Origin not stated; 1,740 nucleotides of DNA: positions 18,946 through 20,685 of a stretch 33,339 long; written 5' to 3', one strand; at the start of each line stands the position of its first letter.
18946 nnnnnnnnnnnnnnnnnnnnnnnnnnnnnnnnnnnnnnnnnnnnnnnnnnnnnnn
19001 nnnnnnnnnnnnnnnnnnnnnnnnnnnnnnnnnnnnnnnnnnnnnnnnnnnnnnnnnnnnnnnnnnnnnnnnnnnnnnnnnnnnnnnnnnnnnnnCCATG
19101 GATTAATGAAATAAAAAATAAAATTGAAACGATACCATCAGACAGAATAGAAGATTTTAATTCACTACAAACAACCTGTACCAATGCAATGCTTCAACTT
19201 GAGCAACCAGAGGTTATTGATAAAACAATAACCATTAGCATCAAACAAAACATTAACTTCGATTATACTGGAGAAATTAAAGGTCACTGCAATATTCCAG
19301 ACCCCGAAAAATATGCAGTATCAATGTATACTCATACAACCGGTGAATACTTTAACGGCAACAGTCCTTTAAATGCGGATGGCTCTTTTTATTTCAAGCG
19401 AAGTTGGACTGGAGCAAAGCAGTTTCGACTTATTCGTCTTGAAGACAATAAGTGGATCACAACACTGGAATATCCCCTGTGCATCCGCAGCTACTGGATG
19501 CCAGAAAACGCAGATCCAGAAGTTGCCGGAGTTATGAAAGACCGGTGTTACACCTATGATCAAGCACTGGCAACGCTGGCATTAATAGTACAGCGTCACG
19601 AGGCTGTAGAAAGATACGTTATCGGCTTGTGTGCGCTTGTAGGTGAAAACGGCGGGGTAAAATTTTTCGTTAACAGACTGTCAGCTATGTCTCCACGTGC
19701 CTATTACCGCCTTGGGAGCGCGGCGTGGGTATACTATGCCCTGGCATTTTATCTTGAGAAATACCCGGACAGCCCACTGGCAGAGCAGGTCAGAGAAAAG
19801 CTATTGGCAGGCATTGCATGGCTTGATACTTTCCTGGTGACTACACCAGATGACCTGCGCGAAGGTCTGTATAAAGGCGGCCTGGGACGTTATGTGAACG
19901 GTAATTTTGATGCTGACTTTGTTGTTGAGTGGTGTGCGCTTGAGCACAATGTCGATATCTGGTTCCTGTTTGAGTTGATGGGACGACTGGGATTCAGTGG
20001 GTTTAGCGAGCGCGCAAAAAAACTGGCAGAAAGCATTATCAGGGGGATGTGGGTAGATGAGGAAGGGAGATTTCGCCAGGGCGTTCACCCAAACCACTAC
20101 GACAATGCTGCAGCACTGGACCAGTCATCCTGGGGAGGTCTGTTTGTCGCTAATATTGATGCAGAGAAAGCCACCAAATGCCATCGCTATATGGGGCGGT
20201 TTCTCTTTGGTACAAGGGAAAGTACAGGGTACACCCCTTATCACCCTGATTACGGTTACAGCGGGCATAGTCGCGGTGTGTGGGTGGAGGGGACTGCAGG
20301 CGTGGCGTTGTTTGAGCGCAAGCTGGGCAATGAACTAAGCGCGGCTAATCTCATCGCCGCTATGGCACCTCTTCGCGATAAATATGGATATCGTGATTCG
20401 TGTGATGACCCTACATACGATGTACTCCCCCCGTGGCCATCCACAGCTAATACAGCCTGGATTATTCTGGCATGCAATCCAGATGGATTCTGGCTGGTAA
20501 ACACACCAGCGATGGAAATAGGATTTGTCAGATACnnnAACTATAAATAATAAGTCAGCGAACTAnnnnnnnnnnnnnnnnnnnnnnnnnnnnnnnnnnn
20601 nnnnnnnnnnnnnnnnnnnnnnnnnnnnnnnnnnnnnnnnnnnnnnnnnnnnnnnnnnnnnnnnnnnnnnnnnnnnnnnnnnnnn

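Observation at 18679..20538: Second fibre-like gene: shared baseplate-anchor N-terminus, AT-rich foreign segment, enzyme-like C-terminus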

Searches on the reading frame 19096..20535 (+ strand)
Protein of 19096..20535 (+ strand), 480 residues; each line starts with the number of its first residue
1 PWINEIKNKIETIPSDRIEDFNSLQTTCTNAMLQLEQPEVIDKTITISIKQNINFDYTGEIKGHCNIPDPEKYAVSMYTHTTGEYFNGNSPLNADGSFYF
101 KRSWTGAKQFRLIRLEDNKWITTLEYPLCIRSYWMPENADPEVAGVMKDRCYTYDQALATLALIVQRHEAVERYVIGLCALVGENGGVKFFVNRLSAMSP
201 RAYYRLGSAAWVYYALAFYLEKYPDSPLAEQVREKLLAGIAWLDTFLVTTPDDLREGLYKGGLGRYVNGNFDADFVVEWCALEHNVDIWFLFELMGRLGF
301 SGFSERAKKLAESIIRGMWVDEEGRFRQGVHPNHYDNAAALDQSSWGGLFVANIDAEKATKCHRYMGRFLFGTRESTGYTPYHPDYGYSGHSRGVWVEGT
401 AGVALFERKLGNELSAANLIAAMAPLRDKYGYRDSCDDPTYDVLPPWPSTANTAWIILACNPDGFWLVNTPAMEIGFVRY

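Call 11: find_homologous_proteins(query=window:19096-20535:+, max_evalue=0.001)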
Query window:19096-20535:+ (480 aa): 153 proteins with E <= 0.001 among 8000 candidates; the best 120 are listed.
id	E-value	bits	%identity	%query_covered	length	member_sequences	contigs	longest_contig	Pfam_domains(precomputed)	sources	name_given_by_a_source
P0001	0.0e+0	1142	100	100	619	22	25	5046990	PF12571.14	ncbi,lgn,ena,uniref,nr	ncbi:TPA: phage tail protein [Escherichia coli]|uniref:phage tail-collar fiber domain-containing pro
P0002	0.0e+0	1063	93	100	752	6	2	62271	PF12571.14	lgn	-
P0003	8.0e-288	973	85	100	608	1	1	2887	PF08400.17,PF13620.13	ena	-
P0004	3.9e-268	908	78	100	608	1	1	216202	PF08400.17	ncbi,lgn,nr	ncbi:phage tail protein [Escherichia coli]|nr:phage tail protein [Escherichia coli]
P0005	2.3e-267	906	78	100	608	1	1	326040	PF08400.17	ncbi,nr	ncbi:phage tail protein [Escherichia coli]|nr:phage tail protein [Escherichia coli]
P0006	1.7e-266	903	78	100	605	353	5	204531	PF08400.17,PF13620.13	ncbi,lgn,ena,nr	ncbi:TPA: prophage tail fiber N-terminal domain-containing protein [Escherichia coli]|nr:prophage ta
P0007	3.0e-266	902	78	100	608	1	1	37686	PF08400.17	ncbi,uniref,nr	ncbi:phage tail protein [Escherichia coli]|uniref:prophage tail fiber N-terminal domain-containing p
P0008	3.8e-266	902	77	100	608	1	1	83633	PF08400.17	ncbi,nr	ncbi:TPA: prophage tail fiber N-terminal domain-containing protein [Escherichia coli]|nr:prophage ta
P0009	4.8e-266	901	78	100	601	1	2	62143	PF08400.17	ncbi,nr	ncbi:TPA: phage tail protein [Escherichia coli]|nr:phage tail protein [Escherichia coli] HBB0203645.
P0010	4.9e-266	901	78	100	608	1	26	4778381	PF08400.17,PF13620.13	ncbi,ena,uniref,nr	ncbi:prophage tail fiber N-terminal domain-containing protein [Escherichia coli]|uniref:prophage tai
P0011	1.3e-265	900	78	100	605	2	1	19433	PF08400.17,PF13620.13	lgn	-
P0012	2.8e-265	899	78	100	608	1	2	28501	PF08400.17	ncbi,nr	ncbi:phage tail protein [Escherichia coli]|nr:phage tail protein [Escherichia coli]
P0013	4.7e-265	898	77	100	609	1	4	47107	PF08400.17,PF13620.13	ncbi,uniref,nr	ncbi:prophage tail fiber N-terminal domain-containing protein [Escherichia coli]|uniref:prophage tai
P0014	5.1e-265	898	77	100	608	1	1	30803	PF08400.17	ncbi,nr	ncbi:TPA: prophage tail fiber N-terminal domain-containing protein [Escherichia coli]|nr:prophage ta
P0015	7.5e-265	897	77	100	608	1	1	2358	PF08400.17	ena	-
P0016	2.7e-264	896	77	100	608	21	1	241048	PF08400.17,PF13620.13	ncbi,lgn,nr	ncbi:phage tail protein [Yersinia enterocolitica]|nr:phage tail protein [Yersinia enterocolitica]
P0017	5.0e-264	895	77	100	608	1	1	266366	PF08400.17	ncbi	ncbi:prophage tail fiber N-terminal domain-containing protein [Escherichia coli]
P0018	1.5e-263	893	77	99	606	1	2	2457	PF08400.17,PF13620.13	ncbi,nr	ncbi:phage tail protein, partial [Escherichia coli]|nr:phage tail protein [Escherichia coli] EFH6320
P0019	1.8e-263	893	77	100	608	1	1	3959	PF08400.17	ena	-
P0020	2.9e-263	892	77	100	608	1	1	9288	PF08400.17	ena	-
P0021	4.1e-263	892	77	100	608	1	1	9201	PF08400.17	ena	-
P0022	4.2e-263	892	76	100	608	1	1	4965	PF08400.17,PF13620.13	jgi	jgi:hypothetical protein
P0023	1.5e-262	890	78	98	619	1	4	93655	PF08400.17,PF13620.13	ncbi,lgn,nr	ncbi:TPA: carboxypeptidase regulatory-like domain-containing protein [Salmonella enterica subsp. ent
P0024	3.3e-262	889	77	100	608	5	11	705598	PF08400.17,PF13620.13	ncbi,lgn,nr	ncbi:prophage tail fiber N-terminal domain-containing protein [Escherichia coli]|nr:phage tail prote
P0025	4.9e-262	888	76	100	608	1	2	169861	PF08400.17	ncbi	ncbi:prophage tail fiber N-terminal domain-containing protein [Escherichia coli]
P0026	1.9e-261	886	76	100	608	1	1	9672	PF08400.17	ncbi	-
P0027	2.0e-261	886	76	100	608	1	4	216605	PF08400.17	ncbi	ncbi:TPA: prophage tail fiber N-terminal domain-containing protein [Escherichia coli]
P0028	3.6e-261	885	76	100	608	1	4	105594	PF08400.17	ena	-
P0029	3.6e-261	885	76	100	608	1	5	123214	PF08400.17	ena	-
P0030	4.9e-261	885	76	100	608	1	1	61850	PF08400.17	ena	-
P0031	6.2e-261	884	76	100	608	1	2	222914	PF08400.17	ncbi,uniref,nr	ncbi:prophage tail fiber N-terminal domain-containing protein [Escherichia coli]|uniref:prophage tai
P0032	6.4e-261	884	76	100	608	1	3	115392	PF08400.17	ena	-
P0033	7.0e-261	884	76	100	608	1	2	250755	PF08400.17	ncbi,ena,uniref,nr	ncbi:prophage tail fiber N-terminal family protein [Escherichia coli 2-177-06_S3_C1]|uniref:prophage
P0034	8.7e-261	884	76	100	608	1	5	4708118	PF08400.17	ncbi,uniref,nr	ncbi:TPA: phage tail protein [Escherichia coli]|uniref:prophage tail fiber N-terminal domain-contain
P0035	9.4e-261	884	76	100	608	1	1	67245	PF08400.17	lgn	-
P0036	9.4e-261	884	76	100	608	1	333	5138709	PF08400.17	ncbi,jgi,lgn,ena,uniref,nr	ncbi:TPA: prophage tail fiber N-terminal domain-containing protein [Escherichia coli]|uniref:Phage t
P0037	9.4e-261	884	76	100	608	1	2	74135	PF08400.17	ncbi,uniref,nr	ncbi:prophage tail fiber N-terminal domain-containing protein [Escherichia coli]|uniref:prophage tai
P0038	9.5e-261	884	76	100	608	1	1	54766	PF08400.17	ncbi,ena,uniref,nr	ncbi:prophage tail fiber N-terminal domain-containing protein [Escherichia coli]|uniref:prophage tai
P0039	1.3e-260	883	76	100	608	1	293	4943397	PF08400.17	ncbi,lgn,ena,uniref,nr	ncbi:prophage tail fiber N-terminal domain-containing protein [Escherichia coli]|uniref:prophage tai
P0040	1.3e-260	883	76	100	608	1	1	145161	PF08400.17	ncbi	ncbi:prophage tail fiber N-terminal domain-containing protein [Escherichia coli]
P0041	1.3e-260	883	76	100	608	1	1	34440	PF08400.17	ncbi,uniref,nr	ncbi:prophage tail fiber family protein [Escherichia coli 2845650]|uniref:prophage tail fiber N-term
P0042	2.3e-260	883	76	100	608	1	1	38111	PF08400.17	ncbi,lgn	-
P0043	3.4e-260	882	76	100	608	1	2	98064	PF08400.17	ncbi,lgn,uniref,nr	ncbi:prophage tail fiber family protein [Escherichia coli 2726800]|uniref:prophage tail fiber N-term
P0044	4.5e-260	882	76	100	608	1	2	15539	PF08400.17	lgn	-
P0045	4.6e-260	882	76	100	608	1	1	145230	PF08400.17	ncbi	ncbi:prophage tail fiber N-terminal domain-containing protein [Escherichia coli]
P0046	4.7e-260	882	75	100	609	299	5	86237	PF08400.17,PF13620.13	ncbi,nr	ncbi:phage tail protein [Escherichia coli]|nr:prophage tail fiber N-terminal domain-containing prote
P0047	4.8e-260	882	76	100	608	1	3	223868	PF08400.17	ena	-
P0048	7.6e-260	881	76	100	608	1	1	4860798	PF08400.17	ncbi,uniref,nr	ncbi:prophage tail fiber N-terminal domain-containing protein [Escherichia coli]|uniref:prophage tai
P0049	8.0e-260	881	76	100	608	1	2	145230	PF08400.17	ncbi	ncbi:prophage tail fiber N-terminal domain-containing protein [Escherichia coli]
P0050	8.0e-260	881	76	100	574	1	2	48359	PF08400.17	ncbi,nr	ncbi:prophage tail fiber family protein [Escherichia coli MP021017.9]|nr:prophage tail fiber family 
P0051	8.2e-260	881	76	100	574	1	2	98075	PF08400.17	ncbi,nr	ncbi:prophage tail fiber family protein [Escherichia coli 2861200]|nr:prophage tail fiber family pro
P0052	8.5e-260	881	76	100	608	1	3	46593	PF08400.17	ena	-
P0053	9.2e-260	881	76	100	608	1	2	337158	PF08400.17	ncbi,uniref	ncbi:prophage tail fiber N-terminal domain-containing protein [Escherichia coli]|uniref:prophage tai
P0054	9.6e-260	881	76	100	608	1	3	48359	PF08400.17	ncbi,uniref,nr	ncbi:prophage tail fiber N-terminal domain-containing protein [Escherichia coli]|uniref:prophage tai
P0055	9.8e-260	881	76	100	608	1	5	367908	PF08400.17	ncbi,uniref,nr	ncbi:prophage tail fiber N-terminal domain-containing protein [Escherichia coli]|uniref:prophage tai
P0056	1.3e-259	880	76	100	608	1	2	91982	PF08400.17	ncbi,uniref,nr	ncbi:prophage tail fiber N-terminal domain-containing protein [Escherichia coli]|uniref:prophage tai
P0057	1.3e-259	880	76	100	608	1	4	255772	PF08400.17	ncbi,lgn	ncbi:TPA: prophage tail fiber N-terminal domain-containing protein [Escherichia coli]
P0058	1.3e-259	880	76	100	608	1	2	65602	PF08400.17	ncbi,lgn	-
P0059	1.7e-259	880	76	100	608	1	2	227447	PF08400.17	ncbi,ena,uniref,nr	ncbi:prophage tail fiber N-terminal domain-containing protein [Escherichia coli]|uniref:prophage tai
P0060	1.7e-259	880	76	100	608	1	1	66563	PF08400.17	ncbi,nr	ncbi:phage tail protein [Escherichia coli]|nr:phage tail protein [Escherichia coli]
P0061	2.3e-259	879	76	100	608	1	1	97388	PF08400.17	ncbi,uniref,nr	ncbi:prophage tail fiber family protein [Escherichia coli MP021017.5]|uniref:prophage tail fiber N-t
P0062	8.3e-259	877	76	100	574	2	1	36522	PF08400.17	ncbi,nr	ncbi:prophage tail fiber family protein [Escherichia coli MP021017.12]|nr:prophage tail fiber family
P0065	2.3e-233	794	67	100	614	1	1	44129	PF08400.17,PF13620.13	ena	-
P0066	4.0e-231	786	67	100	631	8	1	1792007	PF08400.17,PF13620.13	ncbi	ncbi:TPA: prophage tail fiber N-terminal domain-containing protein [Citrobacter freundii]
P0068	1.1e-228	778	68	97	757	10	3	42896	PF08400.17,PF13620.13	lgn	-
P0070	6.1e-211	720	81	72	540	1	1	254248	PF08400.17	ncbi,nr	ncbi:prophage tail fiber N-terminal domain-containing protein [Escherichia coli]|nr:prophage tail fi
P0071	4.8e-210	717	65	97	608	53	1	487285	PF08400.17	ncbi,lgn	ncbi:prophage tail fiber N-terminal domain-containing protein [Escherichia coli]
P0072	1.7e-205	702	63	97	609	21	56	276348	PF08400.17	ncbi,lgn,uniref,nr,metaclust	ncbi:TPA: phage tail protein [Escherichia coli]|uniref:prophage tail fiber N-terminal domain-contain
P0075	9.7e-180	617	56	95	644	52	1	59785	PF25613.2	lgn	-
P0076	2.9e-171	589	53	97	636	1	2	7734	PF18668.7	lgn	-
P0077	6.6e-171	588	53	97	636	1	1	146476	PF18668.7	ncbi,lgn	ncbi:tail fiber/spike domain-containing protein [Escherichia coli]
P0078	3.9e-170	585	53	97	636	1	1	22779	PF18668.7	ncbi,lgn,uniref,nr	ncbi:hypothetical protein ExPECSC006_02782 [Escherichia coli]|uniref:tail fiber/spike domain-contain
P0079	6.1e-170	584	53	97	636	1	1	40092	PF18668.7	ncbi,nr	ncbi:TPA: phage tail protein [Escherichia coli]|nr:phage tail protein [Escherichia coli]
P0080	6.6e-170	584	52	100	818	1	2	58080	PF03406.19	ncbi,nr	ncbi:tail fiber protein [Escherichia coli]|nr:tail fiber protein [Escherichia coli] EIZ3924030.1 tai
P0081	6.6e-170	584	52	100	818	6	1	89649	PF03406.19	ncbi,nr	ncbi:TPA: tail fiber protein [Escherichia coli]|nr:tail fiber protein [Escherichia coli]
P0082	6.6e-170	584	52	100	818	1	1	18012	PF03406.19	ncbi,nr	ncbi:tail fiber protein [Escherichia coli]|nr:tail fiber protein [Escherichia coli]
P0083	6.6e-170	584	52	100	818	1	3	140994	PF03406.19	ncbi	ncbi:tail fiber protein [Escherichia coli]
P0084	9.1e-170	584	53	97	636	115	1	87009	PF18668.7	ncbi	-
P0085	9.9e-170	584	52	100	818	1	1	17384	PF03406.19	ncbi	ncbi:tail fiber protein [Escherichia coli]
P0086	1.8e-169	583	53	97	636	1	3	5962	PF18668.7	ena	-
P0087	2.4e-169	582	52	100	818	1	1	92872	PF03406.19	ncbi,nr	ncbi:TPA: tail fiber protein [Escherichia coli]|nr:tail fiber protein [Escherichia coli]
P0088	2.4e-169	582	52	100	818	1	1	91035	PF03406.19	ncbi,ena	ncbi:tail fiber protein [Escherichia coli O141,141ab,141ac:H29]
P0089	2.4e-169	582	53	97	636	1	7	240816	PF18668.7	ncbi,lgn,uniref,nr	ncbi:phage tail protein [Escherichia coli]|uniref:tail fiber/spike domain-containing protein n=1 Tax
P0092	1.6e-168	580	52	97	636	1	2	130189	PF18668.7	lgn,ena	-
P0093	7.1e-168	578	52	97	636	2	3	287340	PF18668.7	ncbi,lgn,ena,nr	ncbi:phage tail protein [Escherichia coli]|nr:phage tail protein [Escherichia coli]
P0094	1.1e-167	577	52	97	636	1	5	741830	PF18668.7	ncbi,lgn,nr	ncbi:phage tail protein [Escherichia coli]|nr:phage tail protein [Escherichia coli] EIX1207753.1 pha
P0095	1.4e-167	577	53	95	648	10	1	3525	PF08400.17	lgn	-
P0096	1.9e-167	576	52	97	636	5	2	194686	PF18668.7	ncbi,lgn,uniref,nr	ncbi:phage tail protein [Citrobacter sp. A316]|uniref:tail fiber/spike domain-containing protein n=1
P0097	2.0e-167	576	53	97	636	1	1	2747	PF18668.7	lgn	-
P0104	2.2e-166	573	53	95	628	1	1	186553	PF18668.7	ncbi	ncbi:hypothetical protein PO600_06770, partial [Escherichia coli]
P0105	2.3e-166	573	52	100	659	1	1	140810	PF18668.7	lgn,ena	-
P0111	1.3e-165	570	52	97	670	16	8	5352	PF03406.19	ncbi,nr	ncbi:phage tail protein [Salmonella enterica]|nr:phage tail protein [Salmonella enterica] ECP5468002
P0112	1.6e-165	570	52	97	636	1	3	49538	PF18668.7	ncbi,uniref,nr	ncbi:phage tail protein [Escherichia coli]|uniref:tail fiber/spike domain-containing protein n=1 Tax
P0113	1.6e-165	570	52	97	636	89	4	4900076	PF18668.7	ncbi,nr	ncbi:phage tail protein [Escherichia coli]|nr:phage tail protein [Escherichia coli] HBC1409941.1 pha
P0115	1.7e-165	570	52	97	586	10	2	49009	PF08400.17,PF13620.13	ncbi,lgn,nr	ncbi:phage tail protein [Salmonella enterica subsp. enterica]|nr:phage tail protein [Salmonella ente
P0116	2.7e-165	569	52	97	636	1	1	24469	PF18668.7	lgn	-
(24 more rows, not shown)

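Call 12: search_protein_families(library=pfam, proteins=[window:19096-20535:+], max_evalue=10)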
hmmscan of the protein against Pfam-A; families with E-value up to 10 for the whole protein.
window:19096-20535:+ (480 aa): 0 families

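Call 28: search_protein_representatives(protein=window:19096-20535:+)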
Query: 480 residues. Proteins with E-value up to 0.001 (for the whole library): 493; up to 1e-10: 344; up to 1e-30: 69. The best 150 are listed.
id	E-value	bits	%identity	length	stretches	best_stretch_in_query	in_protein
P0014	1.6e-265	897.9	77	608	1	6-480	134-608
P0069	9.4e-222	753.5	67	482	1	15-480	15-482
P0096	6.1e-168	576.0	53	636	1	15-480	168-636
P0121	1.1e-167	575.1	53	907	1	15-480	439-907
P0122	1.7e-166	571.2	52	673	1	15-480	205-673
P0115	5.3e-166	569.6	52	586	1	15-480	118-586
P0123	7.6e-131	453.7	47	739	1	18-476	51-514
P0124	1.9e-124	432.5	45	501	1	15-477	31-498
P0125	1.1e-117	410.3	43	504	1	18-478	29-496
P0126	3.6e-111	388.7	41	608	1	3-466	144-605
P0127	6.2e-111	388.0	41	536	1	5-469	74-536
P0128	2.5e-107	376.1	40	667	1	4-469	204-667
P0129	2.6e-66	240.8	66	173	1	268-438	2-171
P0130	3.9e-60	220.4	37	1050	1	51-475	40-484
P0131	1.9e-58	214.9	37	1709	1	71-472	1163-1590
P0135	3.0e-46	174.6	36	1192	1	51-470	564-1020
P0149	3.4e-37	144.7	30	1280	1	73-469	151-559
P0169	2.8e-34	135.1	32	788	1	173-473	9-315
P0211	7.6e-27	110.6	33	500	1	131-466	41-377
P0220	3.8e-26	108.3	32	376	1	129-467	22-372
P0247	1.2e-22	96.8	33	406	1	152-456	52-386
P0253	1.9e-22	96.1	30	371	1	143-461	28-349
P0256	2.3e-22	95.8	33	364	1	149-463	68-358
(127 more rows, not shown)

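Call 29: search_protein_families(library=pfam, proteins=[P0130, P0131, P0135, P0149, P0169, P0211, P0220, P0256, P0253, P0247], max_evalue=0.01)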
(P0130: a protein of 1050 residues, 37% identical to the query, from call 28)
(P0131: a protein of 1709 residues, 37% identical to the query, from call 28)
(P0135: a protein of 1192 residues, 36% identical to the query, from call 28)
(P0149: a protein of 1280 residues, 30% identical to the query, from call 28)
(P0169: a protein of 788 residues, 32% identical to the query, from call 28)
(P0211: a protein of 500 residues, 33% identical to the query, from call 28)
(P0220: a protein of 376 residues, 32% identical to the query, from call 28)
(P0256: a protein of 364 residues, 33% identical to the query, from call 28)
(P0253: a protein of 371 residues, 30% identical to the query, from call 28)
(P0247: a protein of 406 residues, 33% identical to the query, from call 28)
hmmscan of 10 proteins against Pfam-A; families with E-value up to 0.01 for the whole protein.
P0130 (1050 aa): 2 families
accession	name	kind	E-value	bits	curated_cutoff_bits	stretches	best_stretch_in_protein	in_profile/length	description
PF22178.3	Gp5_trimer_C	-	3.6e-11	43.7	30.9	2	917-993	33-109/112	Bacteriophage T4 gp5 C-terminal trimerisation domain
PF06715.18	Gp5_C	-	1.1e-07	32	20.4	2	998-1021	1-24/24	Gp5 C-terminal repeat (3 copies)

P0131 (1709 aa): 1 family
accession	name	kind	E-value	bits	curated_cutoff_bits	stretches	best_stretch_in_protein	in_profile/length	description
PF25675.1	Phage_nozzle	-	9.4e-196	652.9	27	2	1-751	1-723/794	Bacteriophage nozzle protein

P0135 (1192 aa): 0 families

P0149 (1280 aa): 0 families

P0169 (788 aa): 2 families
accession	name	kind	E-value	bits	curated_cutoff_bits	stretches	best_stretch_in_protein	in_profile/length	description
PF09931.15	Phage_phiJL001_Gp84_N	-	5.4e-11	43.3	26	1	527-662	27-159/160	Baseplate hub protein, N-terminal attachment domain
PF09356.15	Phage_BR0599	-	1.1e-10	42.2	22.9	1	701-770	2-78/80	Phage conserved hypothetical protein BR0599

P0211 (500 aa): 0 families

P0220 (376 aa): 1 family
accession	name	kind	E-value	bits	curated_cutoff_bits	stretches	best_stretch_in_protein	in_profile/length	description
PF22422.2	MGH1-like_GH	-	0.0083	16.2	27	0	183-229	184-234/356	Mannosylglycerate hydrolase MGH1-like glycoside hydrolase domain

P0256 (364 aa): 0 families

P0253 (371 aa): 0 families

P0247 (406 aa): 1 family
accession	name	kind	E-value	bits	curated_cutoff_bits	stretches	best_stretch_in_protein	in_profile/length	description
PF22422.2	MGH1-like_GH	-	0.001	19.2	27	1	195-360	181-331/356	Mannosylglycerate hydrolase MGH1-like glycoside hydrolase domain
